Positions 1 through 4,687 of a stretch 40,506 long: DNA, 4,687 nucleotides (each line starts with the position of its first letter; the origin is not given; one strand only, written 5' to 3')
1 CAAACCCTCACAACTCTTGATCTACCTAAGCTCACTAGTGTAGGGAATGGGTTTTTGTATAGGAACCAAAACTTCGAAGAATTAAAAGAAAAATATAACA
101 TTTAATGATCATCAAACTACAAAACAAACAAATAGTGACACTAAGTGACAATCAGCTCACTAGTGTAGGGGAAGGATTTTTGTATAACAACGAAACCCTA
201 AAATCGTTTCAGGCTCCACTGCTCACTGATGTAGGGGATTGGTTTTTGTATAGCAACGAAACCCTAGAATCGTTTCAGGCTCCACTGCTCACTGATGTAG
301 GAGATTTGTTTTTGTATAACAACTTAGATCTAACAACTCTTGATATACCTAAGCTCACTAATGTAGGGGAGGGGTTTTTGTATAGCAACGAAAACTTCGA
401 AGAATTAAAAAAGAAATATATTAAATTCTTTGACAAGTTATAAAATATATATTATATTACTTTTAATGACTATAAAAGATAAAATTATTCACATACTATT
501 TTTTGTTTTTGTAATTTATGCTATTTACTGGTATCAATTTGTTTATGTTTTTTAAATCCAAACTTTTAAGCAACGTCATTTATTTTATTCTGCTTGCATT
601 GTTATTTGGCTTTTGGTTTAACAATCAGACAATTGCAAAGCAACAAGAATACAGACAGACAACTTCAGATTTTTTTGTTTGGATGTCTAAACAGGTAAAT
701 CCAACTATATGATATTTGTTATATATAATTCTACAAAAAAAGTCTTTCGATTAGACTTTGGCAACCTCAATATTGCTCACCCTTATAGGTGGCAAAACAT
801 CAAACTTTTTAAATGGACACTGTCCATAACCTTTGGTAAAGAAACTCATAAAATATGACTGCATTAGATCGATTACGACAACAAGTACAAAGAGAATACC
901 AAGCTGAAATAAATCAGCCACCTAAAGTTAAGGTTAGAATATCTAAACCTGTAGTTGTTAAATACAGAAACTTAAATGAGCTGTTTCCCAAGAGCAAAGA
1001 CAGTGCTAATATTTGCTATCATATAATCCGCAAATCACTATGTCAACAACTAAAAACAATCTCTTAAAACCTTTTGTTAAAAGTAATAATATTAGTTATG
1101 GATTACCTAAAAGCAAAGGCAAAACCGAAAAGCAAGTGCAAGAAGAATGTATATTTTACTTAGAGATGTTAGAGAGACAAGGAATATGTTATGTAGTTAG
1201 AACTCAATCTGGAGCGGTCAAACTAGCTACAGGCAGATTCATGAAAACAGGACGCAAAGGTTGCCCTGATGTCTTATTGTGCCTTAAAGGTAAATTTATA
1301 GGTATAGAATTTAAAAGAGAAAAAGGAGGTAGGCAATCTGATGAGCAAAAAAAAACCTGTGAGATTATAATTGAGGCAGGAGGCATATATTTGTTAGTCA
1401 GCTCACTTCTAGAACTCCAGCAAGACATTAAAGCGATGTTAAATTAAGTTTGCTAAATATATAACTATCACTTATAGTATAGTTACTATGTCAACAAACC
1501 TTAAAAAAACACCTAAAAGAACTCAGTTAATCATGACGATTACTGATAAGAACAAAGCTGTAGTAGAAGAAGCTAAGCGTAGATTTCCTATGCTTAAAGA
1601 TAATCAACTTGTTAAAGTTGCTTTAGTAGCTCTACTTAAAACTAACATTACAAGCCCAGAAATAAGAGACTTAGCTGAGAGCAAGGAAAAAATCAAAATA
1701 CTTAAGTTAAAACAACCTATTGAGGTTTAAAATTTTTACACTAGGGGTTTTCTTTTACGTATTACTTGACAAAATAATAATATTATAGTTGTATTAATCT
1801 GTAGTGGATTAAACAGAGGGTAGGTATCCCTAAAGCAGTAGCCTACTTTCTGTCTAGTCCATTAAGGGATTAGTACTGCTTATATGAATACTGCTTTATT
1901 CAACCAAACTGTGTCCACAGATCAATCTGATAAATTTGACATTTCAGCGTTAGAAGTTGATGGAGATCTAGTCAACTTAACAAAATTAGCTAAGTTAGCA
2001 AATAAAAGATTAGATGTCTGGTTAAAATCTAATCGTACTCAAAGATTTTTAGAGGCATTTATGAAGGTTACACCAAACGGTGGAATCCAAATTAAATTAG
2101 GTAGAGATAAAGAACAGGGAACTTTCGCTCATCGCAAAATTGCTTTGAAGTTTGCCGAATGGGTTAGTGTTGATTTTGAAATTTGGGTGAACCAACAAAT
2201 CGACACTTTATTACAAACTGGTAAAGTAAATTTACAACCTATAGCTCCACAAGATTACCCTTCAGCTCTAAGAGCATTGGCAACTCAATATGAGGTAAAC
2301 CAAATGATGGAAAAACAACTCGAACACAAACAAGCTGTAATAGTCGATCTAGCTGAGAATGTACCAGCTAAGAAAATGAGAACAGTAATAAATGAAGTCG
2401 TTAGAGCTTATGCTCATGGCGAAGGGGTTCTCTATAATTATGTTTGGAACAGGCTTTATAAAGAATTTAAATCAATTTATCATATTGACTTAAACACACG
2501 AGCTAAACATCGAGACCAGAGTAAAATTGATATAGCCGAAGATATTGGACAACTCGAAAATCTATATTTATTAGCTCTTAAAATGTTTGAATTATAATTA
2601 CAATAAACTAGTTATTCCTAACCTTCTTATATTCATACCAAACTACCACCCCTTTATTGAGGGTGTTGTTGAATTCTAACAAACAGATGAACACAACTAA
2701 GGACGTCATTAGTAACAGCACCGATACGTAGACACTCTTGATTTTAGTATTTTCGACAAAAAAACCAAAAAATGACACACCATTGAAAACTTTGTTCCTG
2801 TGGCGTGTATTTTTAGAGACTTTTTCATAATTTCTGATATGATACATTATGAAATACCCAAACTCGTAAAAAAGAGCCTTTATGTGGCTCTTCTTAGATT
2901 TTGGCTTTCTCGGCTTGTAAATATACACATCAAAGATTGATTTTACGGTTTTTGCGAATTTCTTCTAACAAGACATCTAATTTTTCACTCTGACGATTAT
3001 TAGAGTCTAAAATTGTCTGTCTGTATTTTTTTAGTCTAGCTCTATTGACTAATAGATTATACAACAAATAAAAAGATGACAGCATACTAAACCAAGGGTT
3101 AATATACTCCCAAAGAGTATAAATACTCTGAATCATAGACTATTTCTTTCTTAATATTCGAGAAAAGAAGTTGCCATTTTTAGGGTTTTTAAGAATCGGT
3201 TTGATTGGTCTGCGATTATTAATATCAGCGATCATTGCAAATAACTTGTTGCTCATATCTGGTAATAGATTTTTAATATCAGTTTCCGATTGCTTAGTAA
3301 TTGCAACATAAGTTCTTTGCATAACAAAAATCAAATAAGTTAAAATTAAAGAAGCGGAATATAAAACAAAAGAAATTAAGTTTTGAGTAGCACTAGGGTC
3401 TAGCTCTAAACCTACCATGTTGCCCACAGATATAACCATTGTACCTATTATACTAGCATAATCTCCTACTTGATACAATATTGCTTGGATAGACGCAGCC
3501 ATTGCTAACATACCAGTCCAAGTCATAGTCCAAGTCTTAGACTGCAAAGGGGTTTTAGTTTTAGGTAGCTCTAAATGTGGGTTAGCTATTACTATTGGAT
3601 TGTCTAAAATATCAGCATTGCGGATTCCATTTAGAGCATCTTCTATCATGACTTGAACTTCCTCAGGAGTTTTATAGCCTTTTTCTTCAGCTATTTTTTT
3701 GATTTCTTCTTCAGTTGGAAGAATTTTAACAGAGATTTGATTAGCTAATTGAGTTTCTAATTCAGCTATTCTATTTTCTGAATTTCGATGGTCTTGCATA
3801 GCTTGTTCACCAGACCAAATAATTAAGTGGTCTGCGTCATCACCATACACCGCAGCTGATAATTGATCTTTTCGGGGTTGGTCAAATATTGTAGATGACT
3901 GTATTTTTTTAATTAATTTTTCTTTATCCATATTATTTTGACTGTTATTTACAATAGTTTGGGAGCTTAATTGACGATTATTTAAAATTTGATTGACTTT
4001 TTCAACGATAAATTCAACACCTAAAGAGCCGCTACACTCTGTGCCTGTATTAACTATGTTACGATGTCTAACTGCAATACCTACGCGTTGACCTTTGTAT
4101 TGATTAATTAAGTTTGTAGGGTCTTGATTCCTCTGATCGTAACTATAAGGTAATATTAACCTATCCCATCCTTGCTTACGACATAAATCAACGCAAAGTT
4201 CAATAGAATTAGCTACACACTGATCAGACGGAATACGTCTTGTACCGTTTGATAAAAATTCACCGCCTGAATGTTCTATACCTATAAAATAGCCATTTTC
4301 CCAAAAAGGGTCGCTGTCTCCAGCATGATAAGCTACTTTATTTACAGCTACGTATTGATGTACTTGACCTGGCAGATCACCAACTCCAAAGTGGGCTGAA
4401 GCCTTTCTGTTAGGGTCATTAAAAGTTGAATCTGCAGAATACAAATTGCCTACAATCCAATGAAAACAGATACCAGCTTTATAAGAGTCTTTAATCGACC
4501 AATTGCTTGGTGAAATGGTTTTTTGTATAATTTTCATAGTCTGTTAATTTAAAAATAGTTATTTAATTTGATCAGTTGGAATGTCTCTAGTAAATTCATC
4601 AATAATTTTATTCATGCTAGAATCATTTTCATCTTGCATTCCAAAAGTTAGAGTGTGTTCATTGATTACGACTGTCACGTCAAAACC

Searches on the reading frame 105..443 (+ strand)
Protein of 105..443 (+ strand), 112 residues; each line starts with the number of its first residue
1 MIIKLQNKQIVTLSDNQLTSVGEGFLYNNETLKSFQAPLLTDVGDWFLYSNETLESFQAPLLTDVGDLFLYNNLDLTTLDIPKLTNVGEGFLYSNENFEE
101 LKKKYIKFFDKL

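Call 39: search_protein_families(library=phrogs, proteins=[window:105-443:+], max_evalue=0.01)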
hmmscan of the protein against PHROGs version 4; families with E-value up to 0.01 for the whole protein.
window:105-443:+ (112 aa): 0 families

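Call 80: search_protein_families(library=pfam, proteins=[window:105-443:+], max_evalue=0.05)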
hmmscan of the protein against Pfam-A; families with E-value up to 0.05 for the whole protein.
window:105-443:+ (112 aa): 3 families
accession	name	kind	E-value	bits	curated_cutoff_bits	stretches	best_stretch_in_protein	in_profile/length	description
PF13306.12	LRR_5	-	0.00017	21.9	27.7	1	11-97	39-125/127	BspA type Leucine rich repeat region (6 copies)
PF10792.14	DUF2605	-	0.035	14.6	25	0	28-65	3-40/96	Protein of unknown function (DUF2605)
PF01030.30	Recep_L_domain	-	0.048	14.2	21.8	0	67-98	66-97/112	Receptor L domain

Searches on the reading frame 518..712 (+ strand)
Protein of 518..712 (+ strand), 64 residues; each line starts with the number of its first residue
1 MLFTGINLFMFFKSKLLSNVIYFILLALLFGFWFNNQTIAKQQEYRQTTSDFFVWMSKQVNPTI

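Call 39: search_protein_families(library=phrogs, proteins=[window:518-712:+], max_evalue=0.01)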
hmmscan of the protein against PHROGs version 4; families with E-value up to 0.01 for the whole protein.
window:518-712:+ (64 aa): 0 families

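Call 80: search_protein_families(library=pfam, proteins=[window:518-712:+], max_evalue=0.05)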
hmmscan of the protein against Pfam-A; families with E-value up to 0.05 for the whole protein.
window:518-712:+ (64 aa): 1 family
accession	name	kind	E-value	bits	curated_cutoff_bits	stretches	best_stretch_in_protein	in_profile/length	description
PF10858.15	DUF2659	-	0.023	14.9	27.7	1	10-55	19-62/216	Protein of unknown function (DUF2659)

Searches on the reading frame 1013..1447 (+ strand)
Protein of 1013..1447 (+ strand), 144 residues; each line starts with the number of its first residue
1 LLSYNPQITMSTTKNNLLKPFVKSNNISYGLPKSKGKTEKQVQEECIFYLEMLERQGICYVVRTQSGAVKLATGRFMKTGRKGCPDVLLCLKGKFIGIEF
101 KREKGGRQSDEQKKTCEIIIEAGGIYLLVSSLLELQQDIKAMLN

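Call 39: search_protein_families(library=phrogs, proteins=[window:1013-1447:+], max_evalue=0.01)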
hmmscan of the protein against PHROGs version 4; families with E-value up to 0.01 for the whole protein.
window:1013-1447:+ (144 aa): 3 families
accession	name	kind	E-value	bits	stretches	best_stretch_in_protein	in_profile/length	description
phrog_93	-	DNA, RNA and nucleotide metabolism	1.2e-13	51.6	1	19-141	335-440/613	endonuclease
phrog_824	-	unknown function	1.2e-07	32.9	1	81-143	111-175/265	-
phrog_5702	-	DNA, RNA and nucleotide metabolism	5.5e-07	30.5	1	81-132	4-56/70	Holliday junction resolvase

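Call 80: search_protein_families(library=pfam, proteins=[window:1013-1447:+], max_evalue=0.05)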
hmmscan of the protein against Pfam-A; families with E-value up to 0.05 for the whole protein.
window:1013-1447:+ (144 aa): 1 family
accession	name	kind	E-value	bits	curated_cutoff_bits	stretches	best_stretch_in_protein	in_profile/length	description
PF08774.17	VRR_NUC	-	0.0039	17.7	23.8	1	77-124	57-107/116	VRR-NUC domain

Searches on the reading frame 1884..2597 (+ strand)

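Call 39: search_protein_families(library=phrogs, proteins=[window:1884-2597:+], max_evalue=0.01)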
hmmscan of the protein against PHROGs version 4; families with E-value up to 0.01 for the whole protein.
window:1884-2597:+ (237 aa): 6 families
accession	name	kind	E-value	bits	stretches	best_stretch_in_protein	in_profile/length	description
phrog_129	-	transcription regulation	1.2e-20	75.5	1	29-129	20-131/273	transcriptional regulator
phrog_2812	-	unknown function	3.3e-14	54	1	29-148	19-141/288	-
phrog_1136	-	unknown function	6.2e-12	46.7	1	29-116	21-110/244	-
phrog_373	-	transcription regulation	9.5e-07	29.4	1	137-218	217-304/373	anti-repressor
phrog_6095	-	lysis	0.00039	21.1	1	9-131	11-128/217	amidase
phrog_13826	-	unknown function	0.0073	17.7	0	29-64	20-55/84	-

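Call 80: search_protein_families(library=pfam, proteins=[window:1884-2597:+], max_evalue=0.05)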
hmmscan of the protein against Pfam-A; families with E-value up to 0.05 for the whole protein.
window:1884-2597:+ (237 aa): 1 family
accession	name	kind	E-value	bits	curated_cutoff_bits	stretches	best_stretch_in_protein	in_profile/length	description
PF04383.19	KilA-N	-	1.5e-18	67.1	23.8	1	15-110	3-105/107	KilA-N domain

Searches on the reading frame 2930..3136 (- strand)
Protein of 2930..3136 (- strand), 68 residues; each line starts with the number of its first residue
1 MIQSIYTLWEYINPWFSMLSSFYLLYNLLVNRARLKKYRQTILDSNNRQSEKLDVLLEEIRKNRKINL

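Call 39: search_protein_families(library=phrogs, proteins=[window:2930-3136:-], max_evalue=0.01)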
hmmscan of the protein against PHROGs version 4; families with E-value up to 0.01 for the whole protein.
window:2930-3136:- (68 aa): 1 family
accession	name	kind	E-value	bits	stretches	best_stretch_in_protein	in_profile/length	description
phrog_28076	-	unknown function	0.0043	18.3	1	31-64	115-148/157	-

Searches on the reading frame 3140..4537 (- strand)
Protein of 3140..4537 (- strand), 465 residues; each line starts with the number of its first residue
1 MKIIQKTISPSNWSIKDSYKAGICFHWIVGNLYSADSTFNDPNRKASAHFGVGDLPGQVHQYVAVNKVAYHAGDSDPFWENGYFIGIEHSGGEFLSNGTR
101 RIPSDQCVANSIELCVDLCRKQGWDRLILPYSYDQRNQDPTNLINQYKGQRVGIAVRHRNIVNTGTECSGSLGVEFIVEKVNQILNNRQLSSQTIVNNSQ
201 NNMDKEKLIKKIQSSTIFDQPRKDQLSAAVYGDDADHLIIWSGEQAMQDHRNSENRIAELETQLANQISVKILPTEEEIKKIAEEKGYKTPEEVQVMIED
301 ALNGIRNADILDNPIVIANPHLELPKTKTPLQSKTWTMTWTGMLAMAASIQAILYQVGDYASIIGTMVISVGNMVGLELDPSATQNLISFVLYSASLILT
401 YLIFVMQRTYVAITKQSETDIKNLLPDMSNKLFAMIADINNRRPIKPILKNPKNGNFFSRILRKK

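Call 39: search_protein_families(library=phrogs, proteins=[window:3140-4537:-], max_evalue=0.01)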
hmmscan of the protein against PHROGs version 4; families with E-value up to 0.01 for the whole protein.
window:3140-4537:- (465 aa): 9 families
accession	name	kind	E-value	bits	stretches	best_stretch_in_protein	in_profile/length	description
phrog_19265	-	unknown function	1.1e-20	75.5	1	23-302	27-276/293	-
phrog_1794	-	lysis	8.1e-10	39.6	1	4-196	37-205/336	amidase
phrog_7698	-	lysis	1.3e-09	39.3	1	12-205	16-174/316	endolysin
phrog_9611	-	lysis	3.9e-09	37.4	1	23-146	26-154/246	endolysin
phrog_14048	-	lysis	1.2e-08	36.1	1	23-123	30-128/305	endolysin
phrog_2338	-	lysis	1.1e-05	26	1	43-125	54-128/346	endolysin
phrog_1493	-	lysis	1.6e-05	25.2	1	39-132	60-137/394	endolysin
phrog_5182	-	lysis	0.001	19.7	1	35-125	56-137/321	endolysin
phrog_3088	-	lysis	0.0041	17.9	1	1-88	2-92/248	amidase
